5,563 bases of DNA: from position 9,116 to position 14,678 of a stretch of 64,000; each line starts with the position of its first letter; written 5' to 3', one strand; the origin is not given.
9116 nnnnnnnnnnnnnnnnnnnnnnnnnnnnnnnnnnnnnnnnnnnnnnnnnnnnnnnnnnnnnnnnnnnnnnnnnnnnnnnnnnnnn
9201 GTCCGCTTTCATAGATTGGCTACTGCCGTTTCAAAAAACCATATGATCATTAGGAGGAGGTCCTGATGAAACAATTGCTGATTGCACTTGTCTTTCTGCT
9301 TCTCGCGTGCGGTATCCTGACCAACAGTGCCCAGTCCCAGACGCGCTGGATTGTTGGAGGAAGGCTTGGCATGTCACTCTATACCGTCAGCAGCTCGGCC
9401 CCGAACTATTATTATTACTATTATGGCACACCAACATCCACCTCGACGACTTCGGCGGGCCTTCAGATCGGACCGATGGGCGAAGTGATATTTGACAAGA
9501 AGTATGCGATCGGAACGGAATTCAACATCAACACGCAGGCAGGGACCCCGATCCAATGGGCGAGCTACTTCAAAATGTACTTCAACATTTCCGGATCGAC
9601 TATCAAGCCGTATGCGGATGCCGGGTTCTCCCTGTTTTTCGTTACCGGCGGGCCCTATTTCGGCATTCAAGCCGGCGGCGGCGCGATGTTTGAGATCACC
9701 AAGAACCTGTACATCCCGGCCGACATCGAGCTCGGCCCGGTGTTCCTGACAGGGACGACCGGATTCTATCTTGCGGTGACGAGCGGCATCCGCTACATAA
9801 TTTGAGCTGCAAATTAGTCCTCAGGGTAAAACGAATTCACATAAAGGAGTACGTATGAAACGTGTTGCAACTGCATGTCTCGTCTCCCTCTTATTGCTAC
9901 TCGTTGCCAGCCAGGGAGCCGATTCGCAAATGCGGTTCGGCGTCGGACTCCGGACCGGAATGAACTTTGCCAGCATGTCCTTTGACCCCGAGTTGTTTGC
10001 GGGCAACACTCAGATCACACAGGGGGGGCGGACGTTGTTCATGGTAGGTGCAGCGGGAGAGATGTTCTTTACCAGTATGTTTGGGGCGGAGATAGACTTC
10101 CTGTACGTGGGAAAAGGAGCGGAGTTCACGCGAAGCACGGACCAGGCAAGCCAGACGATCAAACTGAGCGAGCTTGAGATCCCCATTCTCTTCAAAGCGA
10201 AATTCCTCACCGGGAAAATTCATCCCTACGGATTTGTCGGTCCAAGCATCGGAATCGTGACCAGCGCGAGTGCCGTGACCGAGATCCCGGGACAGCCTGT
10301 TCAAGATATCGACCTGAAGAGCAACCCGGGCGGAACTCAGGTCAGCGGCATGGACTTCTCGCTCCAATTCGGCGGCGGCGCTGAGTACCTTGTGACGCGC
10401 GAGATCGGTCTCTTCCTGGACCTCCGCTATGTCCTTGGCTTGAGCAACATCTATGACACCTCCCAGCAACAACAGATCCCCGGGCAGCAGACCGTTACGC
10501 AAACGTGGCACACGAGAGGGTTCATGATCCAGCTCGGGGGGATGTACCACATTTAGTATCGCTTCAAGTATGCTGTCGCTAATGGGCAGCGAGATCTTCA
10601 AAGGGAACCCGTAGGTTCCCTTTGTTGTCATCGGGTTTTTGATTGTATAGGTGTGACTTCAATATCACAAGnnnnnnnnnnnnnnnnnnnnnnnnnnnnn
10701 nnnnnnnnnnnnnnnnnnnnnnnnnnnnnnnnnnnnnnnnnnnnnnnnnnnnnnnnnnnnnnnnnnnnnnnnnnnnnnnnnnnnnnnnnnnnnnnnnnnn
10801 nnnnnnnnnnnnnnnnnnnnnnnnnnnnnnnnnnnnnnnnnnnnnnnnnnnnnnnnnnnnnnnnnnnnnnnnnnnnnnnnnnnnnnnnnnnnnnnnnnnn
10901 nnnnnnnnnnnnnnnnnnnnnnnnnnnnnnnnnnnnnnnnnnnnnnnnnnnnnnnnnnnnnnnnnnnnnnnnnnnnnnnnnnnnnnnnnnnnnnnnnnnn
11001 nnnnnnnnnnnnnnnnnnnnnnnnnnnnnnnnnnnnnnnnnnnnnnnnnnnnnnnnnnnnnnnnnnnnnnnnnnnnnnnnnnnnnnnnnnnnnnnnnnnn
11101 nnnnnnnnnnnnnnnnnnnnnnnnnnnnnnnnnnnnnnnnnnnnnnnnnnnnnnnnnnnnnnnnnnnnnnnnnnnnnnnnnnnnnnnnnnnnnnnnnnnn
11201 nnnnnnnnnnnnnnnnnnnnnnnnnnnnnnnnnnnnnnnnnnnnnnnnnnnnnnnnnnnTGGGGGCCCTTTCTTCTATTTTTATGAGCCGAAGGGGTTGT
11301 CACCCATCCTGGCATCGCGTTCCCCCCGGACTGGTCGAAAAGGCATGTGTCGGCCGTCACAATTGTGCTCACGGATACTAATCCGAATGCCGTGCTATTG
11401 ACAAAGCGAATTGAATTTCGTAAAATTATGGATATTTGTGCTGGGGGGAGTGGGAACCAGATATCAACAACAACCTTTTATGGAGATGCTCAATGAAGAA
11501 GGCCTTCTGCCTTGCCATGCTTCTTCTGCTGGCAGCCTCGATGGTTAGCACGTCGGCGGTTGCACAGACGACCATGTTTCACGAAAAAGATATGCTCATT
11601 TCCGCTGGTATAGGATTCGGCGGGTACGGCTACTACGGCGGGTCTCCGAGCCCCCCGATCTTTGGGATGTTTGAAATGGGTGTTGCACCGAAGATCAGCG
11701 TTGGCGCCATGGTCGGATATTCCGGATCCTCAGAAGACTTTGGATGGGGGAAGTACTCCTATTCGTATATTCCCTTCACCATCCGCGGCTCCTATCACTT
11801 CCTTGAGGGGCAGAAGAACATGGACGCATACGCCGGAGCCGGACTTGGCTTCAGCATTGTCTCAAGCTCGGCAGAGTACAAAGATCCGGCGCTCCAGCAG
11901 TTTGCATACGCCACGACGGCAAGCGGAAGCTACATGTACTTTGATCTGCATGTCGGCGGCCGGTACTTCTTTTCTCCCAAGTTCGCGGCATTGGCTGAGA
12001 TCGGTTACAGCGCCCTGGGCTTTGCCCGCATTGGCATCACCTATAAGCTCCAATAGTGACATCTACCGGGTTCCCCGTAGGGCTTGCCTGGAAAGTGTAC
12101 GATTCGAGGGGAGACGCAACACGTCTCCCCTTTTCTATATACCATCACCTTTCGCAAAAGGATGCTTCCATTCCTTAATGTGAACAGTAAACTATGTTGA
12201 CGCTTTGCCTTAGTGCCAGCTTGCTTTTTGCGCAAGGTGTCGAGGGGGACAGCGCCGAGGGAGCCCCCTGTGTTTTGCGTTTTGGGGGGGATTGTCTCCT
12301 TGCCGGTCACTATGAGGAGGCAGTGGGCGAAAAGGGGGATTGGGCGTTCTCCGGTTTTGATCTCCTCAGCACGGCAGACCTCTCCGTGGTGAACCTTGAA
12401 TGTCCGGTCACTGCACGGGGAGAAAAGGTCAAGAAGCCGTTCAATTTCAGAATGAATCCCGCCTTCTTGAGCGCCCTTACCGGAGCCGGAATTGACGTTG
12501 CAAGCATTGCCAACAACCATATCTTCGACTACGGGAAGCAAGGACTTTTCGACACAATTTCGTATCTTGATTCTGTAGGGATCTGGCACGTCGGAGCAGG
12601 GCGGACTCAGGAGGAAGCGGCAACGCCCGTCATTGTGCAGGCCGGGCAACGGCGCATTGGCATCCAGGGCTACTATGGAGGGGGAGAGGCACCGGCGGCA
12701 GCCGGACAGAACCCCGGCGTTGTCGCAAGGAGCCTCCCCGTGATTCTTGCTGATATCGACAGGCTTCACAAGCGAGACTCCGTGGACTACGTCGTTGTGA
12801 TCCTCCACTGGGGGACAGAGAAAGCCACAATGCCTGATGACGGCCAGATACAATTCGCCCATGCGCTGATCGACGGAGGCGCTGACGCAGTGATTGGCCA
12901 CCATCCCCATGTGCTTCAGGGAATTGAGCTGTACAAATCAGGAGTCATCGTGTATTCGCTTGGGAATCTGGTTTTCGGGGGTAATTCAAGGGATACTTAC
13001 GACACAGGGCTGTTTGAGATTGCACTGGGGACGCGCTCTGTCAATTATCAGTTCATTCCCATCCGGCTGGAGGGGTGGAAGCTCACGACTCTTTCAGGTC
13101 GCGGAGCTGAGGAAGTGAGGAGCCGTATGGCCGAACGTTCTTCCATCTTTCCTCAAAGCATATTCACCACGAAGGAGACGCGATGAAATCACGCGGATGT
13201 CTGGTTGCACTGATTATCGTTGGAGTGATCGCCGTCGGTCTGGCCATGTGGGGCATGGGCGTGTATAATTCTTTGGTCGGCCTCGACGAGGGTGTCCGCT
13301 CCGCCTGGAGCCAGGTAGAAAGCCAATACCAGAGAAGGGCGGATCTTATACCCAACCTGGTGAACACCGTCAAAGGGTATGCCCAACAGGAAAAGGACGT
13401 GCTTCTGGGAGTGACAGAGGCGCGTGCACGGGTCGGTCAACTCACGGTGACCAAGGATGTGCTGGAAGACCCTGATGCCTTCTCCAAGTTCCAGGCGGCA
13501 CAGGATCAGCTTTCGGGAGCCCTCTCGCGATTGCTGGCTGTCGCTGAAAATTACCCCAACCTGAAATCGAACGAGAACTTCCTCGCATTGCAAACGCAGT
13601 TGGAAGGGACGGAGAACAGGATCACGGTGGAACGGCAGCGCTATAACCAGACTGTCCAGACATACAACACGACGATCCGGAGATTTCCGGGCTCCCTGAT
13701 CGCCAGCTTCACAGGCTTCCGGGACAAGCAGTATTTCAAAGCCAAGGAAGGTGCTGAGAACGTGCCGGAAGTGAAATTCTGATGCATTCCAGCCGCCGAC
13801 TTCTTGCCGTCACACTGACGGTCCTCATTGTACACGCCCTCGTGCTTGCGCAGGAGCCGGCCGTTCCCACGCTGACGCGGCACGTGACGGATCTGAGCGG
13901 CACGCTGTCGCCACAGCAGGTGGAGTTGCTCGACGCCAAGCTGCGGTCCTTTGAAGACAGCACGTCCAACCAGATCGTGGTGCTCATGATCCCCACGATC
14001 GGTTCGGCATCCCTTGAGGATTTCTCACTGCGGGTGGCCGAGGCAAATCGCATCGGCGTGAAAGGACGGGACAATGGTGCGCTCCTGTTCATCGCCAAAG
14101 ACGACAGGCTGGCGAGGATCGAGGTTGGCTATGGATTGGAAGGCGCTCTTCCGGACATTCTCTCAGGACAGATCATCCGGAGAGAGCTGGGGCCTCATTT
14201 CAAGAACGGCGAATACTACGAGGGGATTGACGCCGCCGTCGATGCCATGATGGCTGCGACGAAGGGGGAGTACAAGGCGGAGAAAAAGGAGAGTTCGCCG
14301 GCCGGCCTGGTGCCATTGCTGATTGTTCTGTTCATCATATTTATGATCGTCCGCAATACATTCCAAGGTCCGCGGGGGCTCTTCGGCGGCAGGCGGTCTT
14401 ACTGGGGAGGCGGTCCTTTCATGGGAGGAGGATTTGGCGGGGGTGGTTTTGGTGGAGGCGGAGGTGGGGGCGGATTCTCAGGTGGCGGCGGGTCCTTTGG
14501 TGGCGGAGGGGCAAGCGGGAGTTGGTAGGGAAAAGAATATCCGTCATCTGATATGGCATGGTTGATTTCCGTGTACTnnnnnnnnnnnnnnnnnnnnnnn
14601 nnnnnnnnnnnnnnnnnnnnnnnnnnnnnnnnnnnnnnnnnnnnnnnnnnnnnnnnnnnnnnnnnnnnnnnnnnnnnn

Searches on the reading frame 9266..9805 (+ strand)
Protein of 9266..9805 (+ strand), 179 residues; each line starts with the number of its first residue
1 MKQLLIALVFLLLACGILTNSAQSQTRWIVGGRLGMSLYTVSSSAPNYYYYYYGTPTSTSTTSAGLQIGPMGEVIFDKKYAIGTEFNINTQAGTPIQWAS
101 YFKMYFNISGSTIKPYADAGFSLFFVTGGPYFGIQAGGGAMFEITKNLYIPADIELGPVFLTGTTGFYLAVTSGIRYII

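Call 9: search_protein_families(library=pfam, proteins=[window:9266-9805:+], max_evalue=0.01)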
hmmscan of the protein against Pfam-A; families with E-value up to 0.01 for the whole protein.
window:9266-9805:+ (179 aa): 1 family
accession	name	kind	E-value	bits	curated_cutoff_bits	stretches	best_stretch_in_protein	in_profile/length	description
PF13568.12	OMP_b-brl_2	-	0.0025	18.3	27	1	23-134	1-117/175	Outer membrane protein beta-barrel domain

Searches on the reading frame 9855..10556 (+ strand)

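Call 9: search_protein_families(library=pfam, proteins=[window:9855-10556:+], max_evalue=0.01)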
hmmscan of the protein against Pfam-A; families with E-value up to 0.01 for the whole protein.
window:9855-10556:+ (233 aa): 3 families
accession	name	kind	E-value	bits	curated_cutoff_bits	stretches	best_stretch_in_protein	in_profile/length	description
PF13568.12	OMP_b-brl_2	-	2.7e-18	67.1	27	1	26-200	7-174/175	Outer membrane protein beta-barrel domain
PF13505.12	OMP_b-brl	-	2.5e-14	54.3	28.7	1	11-193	3-153/175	Outer membrane protein beta-barrel domain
PF01389.23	OmpA_membrane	-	0.0037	17.5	21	0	72-231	45-174/180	OmpA-like transmembrane domain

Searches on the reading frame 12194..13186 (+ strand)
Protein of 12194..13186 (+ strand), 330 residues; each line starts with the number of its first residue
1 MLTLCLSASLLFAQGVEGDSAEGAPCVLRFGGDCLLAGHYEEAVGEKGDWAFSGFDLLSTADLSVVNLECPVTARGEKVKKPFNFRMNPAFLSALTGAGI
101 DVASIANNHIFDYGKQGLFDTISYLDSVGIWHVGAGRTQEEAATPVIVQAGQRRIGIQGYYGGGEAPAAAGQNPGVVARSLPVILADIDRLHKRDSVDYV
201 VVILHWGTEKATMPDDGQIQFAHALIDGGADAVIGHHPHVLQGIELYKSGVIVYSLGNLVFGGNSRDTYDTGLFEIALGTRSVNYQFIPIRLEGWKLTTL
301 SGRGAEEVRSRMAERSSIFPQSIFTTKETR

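Call 9: search_protein_families(library=pfam, proteins=[window:12194-13186:+], max_evalue=0.01)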
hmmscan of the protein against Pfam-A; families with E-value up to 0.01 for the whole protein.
window:12194-13186:+ (330 aa): 1 family
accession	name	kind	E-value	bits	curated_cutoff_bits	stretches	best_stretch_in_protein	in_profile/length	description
PF09587.15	PGA_cap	-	3.3e-72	243.5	27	1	28-262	2-254/255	Bacterial capsule synthesis protein PGA_cap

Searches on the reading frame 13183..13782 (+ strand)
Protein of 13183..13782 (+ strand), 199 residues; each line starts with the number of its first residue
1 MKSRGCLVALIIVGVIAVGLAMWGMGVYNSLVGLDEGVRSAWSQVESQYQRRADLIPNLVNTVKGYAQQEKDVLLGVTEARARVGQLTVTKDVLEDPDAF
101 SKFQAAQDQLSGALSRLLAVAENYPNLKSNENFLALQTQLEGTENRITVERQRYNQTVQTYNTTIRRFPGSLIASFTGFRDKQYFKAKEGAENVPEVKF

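Call 9: search_protein_families(library=pfam, proteins=[window:13183-13782:+], max_evalue=0.01)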
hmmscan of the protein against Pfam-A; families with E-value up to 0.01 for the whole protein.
window:13183-13782:+ (199 aa): 1 family
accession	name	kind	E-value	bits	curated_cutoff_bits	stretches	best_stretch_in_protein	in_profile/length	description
PF04011.17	LemA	-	3.4e-62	209.1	26.2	1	41-199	1-149/149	LemA family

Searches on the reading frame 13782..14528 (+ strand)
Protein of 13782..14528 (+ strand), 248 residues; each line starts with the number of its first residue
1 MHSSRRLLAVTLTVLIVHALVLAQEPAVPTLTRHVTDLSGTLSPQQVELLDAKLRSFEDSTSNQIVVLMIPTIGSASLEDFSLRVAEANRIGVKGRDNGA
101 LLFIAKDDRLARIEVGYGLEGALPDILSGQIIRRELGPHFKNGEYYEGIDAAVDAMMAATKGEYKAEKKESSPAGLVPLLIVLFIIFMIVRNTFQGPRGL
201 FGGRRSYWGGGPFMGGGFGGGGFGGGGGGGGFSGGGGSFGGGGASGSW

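Call 9: search_protein_families(library=pfam, proteins=[window:13782-14528:+], max_evalue=0.01)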
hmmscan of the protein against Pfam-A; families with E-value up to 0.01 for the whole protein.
window:13782-14528:+ (248 aa): 1 family
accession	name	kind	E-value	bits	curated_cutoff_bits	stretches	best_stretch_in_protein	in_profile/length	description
PF04536.20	TPM_phosphatase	-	1.6e-37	128.7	22.1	1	35-158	1-124/125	TPM domain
